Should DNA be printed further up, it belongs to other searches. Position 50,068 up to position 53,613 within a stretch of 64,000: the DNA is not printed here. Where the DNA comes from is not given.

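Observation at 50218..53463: Lone 1081-aa SNF2 helicase fused to a DUF3883-like PD-(D/E)xK module in an A+T-shifted single-gene insert: candidate undescribed helicase-nuclease (defence-like) system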

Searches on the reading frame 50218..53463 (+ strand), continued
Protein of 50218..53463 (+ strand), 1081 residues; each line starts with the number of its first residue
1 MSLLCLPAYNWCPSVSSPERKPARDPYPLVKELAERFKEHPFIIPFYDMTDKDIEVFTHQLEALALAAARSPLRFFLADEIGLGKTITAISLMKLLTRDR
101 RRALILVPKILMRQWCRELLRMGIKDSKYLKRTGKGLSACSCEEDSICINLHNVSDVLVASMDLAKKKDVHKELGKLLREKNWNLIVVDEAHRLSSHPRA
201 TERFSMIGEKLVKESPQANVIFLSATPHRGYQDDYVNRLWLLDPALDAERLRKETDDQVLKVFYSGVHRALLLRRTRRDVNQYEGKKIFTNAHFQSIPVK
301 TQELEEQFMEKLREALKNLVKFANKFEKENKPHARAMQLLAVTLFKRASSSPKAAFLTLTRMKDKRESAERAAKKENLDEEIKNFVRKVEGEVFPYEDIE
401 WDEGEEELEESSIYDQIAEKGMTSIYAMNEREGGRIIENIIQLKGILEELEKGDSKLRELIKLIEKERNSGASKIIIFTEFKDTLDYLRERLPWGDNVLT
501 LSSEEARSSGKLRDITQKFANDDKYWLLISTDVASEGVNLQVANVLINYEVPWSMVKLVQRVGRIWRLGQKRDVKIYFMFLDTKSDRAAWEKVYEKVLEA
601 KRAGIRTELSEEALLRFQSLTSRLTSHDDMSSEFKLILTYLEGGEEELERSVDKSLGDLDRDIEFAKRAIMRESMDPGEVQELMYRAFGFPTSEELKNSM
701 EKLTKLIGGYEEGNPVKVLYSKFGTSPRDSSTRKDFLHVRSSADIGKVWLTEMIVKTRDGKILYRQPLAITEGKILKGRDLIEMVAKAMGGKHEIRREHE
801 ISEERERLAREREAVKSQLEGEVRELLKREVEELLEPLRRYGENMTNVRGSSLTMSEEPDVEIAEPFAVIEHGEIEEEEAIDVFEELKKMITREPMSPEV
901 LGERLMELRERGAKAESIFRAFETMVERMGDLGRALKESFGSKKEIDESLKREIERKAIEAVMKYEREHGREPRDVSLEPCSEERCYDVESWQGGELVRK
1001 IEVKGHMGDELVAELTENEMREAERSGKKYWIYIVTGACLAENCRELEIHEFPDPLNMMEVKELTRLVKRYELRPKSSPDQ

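Call 14: find_encoding_contigs(protein=P0007, flank=10000, max_places=3)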
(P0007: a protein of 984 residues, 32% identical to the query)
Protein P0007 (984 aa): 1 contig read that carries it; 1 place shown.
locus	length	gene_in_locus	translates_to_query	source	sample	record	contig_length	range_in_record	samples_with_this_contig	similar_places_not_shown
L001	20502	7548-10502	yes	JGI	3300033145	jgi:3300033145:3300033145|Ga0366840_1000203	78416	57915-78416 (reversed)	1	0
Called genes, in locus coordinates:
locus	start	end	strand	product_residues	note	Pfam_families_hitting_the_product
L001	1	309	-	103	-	?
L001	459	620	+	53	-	PF01402:RHH_1 (weak)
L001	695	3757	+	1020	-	PF06634:DUF1156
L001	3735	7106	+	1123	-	PF04465:DUF499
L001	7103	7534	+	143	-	-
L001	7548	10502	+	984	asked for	PF00176:SNF2-rel_dom, PF00270:DEAD, PF04851:ResIII, PF18766:SWI2_SNF2 (weak), PF00271:Helicase_C, PF22590:Cas3-like_C_2 (faint), PF13020:NOV_C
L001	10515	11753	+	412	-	PF00753:Lactamase_B (weak)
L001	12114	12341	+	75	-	-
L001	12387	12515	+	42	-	-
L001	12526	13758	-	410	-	-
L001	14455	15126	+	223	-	-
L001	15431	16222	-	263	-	PF00156:Pribosyltran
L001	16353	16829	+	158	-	PF02915:Rubrerythrin (faint)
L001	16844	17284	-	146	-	PF04024:PspC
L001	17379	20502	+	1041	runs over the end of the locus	PF00270:DEAD, PF00271:Helicase_C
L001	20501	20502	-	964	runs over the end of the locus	PF00270:DEAD, PF04851:ResIII, PF00271:Helicase_C, PF19306:WHD_Lhr, PF08494:DEAD_assoc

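Call 15: find_encoding_contigs(protein=P0019, flank=10000, max_places=3)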
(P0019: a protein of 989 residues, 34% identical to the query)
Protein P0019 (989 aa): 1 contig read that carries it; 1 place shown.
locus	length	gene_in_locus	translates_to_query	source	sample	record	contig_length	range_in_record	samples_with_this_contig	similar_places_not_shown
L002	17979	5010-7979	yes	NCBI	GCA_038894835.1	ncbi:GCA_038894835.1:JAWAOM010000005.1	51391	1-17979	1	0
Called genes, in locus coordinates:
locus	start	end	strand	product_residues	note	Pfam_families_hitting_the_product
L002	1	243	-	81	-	PF06634:DUF1156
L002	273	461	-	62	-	-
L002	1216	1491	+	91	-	-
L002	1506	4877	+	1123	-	PF04465:DUF499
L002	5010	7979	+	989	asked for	PF04851:ResIII, PF00176:SNF2-rel_dom, PF00270:DEAD, PF00271:Helicase_C, PF13020:NOV_C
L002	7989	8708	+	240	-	PF12706:Lactamase_B_2 (weak)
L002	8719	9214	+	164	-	-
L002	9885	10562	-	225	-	PF03587:EMG1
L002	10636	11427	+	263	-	PF00795:CN_hydrolase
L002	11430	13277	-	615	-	PF01935:DUF87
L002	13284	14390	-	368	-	PF09376:NurA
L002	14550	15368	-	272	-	PF24872:DUF2110_N (faint), PF24873:DUF2110_C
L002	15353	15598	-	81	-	PF01780:Ribosomal_L37ae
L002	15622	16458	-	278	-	PF01138:RNase_PH, PF03725:RNase_PH_C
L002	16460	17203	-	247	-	PF01138:RNase_PH, PF03725:RNase_PH_C (weak)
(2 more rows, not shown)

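Call 16: find_encoding_contigs(protein=P0035, flank=10000, max_places=3)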
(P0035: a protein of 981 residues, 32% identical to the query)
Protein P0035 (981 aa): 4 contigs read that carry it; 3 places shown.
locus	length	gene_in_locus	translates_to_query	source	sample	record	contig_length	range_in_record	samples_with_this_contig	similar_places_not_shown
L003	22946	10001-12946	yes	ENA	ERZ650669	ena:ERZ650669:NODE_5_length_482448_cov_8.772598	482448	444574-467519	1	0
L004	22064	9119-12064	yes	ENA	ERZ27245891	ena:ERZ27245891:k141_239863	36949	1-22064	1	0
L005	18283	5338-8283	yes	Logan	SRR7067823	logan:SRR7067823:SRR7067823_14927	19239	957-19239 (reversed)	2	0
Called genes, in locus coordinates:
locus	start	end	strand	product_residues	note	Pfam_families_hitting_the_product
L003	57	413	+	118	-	-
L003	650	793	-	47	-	-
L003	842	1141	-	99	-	-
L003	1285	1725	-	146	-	PF04033:DUF365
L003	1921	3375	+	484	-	PF01351:RNase_HII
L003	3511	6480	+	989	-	PF06634:DUF1156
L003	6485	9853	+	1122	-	PF04465:DUF499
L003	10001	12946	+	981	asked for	PF00176:SNF2-rel_dom, PF00270:DEAD (weak), PF04851:ResIII, PF00271:Helicase_C, PF13020:NOV_C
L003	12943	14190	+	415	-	-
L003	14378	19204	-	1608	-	PF00270:DEAD, PF27116:YjiV_N, PF00271:Helicase_C, PF09369:MZB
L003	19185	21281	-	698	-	-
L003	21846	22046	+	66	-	-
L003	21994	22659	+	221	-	-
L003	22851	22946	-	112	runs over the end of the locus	-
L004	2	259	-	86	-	?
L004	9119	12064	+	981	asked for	PF00176:SNF2-rel_dom, PF00270:DEAD (weak), PF04851:ResIII, PF00271:Helicase_C, PF13020:NOV_C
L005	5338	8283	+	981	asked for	PF00176:SNF2-rel_dom, PF00270:DEAD (weak), PF04851:ResIII, PF00271:Helicase_C, PF13020:NOV_C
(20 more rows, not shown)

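Call 17: find_encoding_contigs(protein=P0001, flank=10000, max_places=3)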
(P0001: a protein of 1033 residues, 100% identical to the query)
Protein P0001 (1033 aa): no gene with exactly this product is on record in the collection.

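Call 30: find_encoding_contigs(protein=P0112, flank=10000, max_places=2)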
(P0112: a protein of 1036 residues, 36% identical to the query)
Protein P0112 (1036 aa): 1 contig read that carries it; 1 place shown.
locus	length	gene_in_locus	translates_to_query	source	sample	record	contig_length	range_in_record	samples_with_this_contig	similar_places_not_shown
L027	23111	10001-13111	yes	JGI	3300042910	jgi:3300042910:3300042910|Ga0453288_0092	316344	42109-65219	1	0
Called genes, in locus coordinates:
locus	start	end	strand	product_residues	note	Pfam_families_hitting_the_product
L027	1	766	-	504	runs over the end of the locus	-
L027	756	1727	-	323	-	-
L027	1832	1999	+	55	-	PF04014:MazE_antitoxin (weak)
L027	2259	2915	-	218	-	-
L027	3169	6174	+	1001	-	PF06634:DUF1156 (weak)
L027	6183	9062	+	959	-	PF04465:DUF499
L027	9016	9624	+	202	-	-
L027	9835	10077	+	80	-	-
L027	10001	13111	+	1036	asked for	PF04851:ResIII, PF00176:SNF2-rel_dom, PF00270:DEAD, PF00271:Helicase_C, PF13020:NOV_C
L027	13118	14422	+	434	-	PF12706:Lactamase_B_2 (weak)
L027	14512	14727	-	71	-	-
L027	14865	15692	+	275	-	-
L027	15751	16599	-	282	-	-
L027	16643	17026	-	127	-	-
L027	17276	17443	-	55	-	-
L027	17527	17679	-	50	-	-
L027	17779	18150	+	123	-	-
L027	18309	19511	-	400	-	PF03168:LEA_2 (weak)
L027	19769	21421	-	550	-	-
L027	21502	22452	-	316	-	PF13495:Phage_int_SAM_4 (weak), PF02899:Phage_int_SAM_1 (weak), PF00589:Phage_integrase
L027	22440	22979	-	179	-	-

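Call 31: find_encoding_contigs(protein=P0120, flank=10000, max_places=2)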
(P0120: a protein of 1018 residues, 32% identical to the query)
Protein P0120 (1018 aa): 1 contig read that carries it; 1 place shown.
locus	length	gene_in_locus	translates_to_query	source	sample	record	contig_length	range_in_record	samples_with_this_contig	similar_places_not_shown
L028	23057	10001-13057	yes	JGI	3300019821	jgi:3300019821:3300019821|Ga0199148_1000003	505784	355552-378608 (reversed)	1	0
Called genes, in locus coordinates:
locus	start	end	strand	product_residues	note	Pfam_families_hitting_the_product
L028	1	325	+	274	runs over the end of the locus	PF00248:Aldo_ket_red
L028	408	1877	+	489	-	-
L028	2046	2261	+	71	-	PF18533:DUF5622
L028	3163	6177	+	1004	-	PF06634:DUF1156, PF03602:Cons_hypoth95 (faint)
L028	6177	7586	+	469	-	PF04465:DUF499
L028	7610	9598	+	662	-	PF04465:DUF499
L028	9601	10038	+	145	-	-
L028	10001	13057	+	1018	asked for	PF00176:SNF2-rel_dom, PF00270:DEAD (weak), PF04851:ResIII, PF00271:Helicase_C, PF13020:NOV_C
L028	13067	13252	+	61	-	-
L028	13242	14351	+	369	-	PF12706:Lactamase_B_2 (weak)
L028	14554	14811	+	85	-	-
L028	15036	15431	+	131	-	-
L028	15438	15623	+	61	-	PF00005:ABC_tran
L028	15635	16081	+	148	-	PF00005:ABC_tran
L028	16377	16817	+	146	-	PF02915:Rubrerythrin (weak)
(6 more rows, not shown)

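Call 32: find_encoding_contigs(protein=P0109, flank=10000, max_places=2)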
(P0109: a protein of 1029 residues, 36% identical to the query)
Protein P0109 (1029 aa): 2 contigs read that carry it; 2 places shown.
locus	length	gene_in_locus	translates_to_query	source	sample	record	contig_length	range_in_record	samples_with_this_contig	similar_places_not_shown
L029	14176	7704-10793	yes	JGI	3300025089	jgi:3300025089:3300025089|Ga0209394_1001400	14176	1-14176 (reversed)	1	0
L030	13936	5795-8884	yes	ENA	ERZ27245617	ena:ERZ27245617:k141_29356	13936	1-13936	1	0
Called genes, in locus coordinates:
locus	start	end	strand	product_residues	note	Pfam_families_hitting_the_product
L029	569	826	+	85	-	-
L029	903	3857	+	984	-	PF06634:DUF1156, PF03602:Cons_hypoth95 (faint)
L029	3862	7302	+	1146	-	PF04465:DUF499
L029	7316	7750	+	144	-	-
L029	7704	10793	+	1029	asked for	PF00176:SNF2-rel_dom, PF00270:DEAD, PF04851:ResIII, PF00271:Helicase_C, PF13020:NOV_C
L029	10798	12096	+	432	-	PF00753:Lactamase_B (faint), PF12706:Lactamase_B_2 (weak)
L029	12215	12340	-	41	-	-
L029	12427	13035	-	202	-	PF04471:Mrr_cat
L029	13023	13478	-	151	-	-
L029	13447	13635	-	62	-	-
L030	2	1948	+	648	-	?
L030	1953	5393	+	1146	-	PF04465:DUF499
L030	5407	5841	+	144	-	-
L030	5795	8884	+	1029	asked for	PF00176:SNF2-rel_dom, PF00270:DEAD, PF04851:ResIII, PF00271:Helicase_C, PF13020:NOV_C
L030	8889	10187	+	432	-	PF00753:Lactamase_B (faint), PF12706:Lactamase_B_2 (weak)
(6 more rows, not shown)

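Call 47: find_related_loci(query=A6, collection=metagenome_contigs, flank=10000)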
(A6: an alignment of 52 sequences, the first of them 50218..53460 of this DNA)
Query A6 (1081 aa) in metagenome_contigs; peptide patterns used: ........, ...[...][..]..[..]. (x = any residue, [..] = any of these).
600 stretches matched a pattern (row limit reached: there are more); 453 encode a relative of the query (tblastn E <= 1e-3); the best 80 are kept; 80 distinct loci.
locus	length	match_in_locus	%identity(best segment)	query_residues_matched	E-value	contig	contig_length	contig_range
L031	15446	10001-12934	32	29-1076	2e-128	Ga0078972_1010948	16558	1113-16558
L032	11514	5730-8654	32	29-1077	1e-124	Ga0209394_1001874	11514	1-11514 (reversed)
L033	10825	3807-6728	33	33-1076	2e-123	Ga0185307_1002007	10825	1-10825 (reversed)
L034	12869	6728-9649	31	29-1077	4e-123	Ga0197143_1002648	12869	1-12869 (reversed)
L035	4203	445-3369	33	29-1078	6e-125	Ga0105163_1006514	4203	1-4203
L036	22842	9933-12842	31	29-1077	3e-122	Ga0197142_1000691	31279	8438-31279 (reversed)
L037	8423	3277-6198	31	29-1077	4e-121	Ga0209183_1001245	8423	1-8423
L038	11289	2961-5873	33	40-1078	1e-119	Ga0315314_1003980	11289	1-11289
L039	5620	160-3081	31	29-1077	4e-120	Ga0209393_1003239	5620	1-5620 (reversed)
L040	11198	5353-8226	33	40-1076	4e-119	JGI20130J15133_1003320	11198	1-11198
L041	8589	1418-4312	34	29-1077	1e-118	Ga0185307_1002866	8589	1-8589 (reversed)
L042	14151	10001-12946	31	29-1076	6e-119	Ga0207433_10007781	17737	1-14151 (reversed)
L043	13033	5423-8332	33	29-1076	2e-115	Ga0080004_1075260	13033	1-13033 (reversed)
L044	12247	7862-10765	33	29-1076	6e-115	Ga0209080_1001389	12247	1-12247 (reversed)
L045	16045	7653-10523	34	29-1076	3e-115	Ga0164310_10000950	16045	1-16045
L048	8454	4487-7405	33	29-1077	2e-112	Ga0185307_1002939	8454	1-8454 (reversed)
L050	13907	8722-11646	31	29-1077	2e-111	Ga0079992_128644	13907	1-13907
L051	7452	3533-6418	34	29-1081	1e-110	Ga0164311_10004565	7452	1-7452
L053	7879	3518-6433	34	29-1077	2e-109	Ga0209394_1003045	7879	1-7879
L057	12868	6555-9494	33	33-1077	1e-108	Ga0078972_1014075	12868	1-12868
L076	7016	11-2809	31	70-1077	2e-96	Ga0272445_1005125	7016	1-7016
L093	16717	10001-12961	34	29-1081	8e-90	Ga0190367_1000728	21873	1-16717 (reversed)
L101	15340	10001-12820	34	57-1067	4e-99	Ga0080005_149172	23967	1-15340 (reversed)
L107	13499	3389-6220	33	54-1077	1e-85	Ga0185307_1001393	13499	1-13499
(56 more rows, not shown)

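Call 57: search_solved_structures(query=window:50218-53460:+, max_evalue=0.001)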
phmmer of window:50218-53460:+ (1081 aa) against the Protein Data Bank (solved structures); distinct sequences matched with E-value up to 0.001: 106 (the best 60 are shown).
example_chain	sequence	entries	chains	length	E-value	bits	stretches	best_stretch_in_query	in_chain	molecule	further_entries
8so8_A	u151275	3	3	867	1.1e-25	93.4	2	33-245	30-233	RNA polymerase-associated protein RapA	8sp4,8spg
6bog_A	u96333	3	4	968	1.5e-25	92.9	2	33-245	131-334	RNA polymerase-associated protein RapA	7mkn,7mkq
7m8e_F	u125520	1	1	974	1.5e-25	92.8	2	33-245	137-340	RNA polymerase-associated protein RapA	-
4s20_K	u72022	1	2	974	1.5e-25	92.8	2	33-245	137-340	RNA polymerase-associated protein RapA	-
8t0l_F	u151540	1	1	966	4.3e-24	88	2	33-245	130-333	RNA polymerase-associated protein RapA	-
6jyl_K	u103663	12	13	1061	6.8e-17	64.2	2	453-596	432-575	ISWI chromatin-remodeling complex ATPase ISW1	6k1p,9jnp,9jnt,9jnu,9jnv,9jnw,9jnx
7x3t_V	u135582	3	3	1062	6.8e-17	64.2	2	453-596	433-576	ISWI chromatin-remodeling complex ATPase ISW1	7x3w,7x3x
6iro_L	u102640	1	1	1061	7.3e-17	64.1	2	453-596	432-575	ISWI chromatin-remodeling complex ATPase ISW1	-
9lj2_K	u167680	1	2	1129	8.2e-17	63.9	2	453-596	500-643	ISWI chromatin-remodeling complex ATPase ISW1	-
6ne3_W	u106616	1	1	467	4e-16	61.6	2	455-588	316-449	SWI/SNF-related matrix-associated actin-dependent regulator of chromatin subfamily A membe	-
8v4y_W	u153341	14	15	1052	1.9e-14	56.1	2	455-589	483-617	SWI/SNF-related matrix-associated actin-dependent regulator of chromatin subfamily A membe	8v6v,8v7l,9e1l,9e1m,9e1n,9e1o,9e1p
8he5_O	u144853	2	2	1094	3e-13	52.1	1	456-586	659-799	DNA repair protein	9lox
7xyf_K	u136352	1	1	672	3.1e-13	52.1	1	454-583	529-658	ATP-dependent helicase fft3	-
6pwf_K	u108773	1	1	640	4.6e-13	51.5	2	455-600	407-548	chromatin remodeling factor ISWI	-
7xyg_K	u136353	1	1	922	5.7e-13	51.2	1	454-584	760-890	ATP-dependent helicase fft3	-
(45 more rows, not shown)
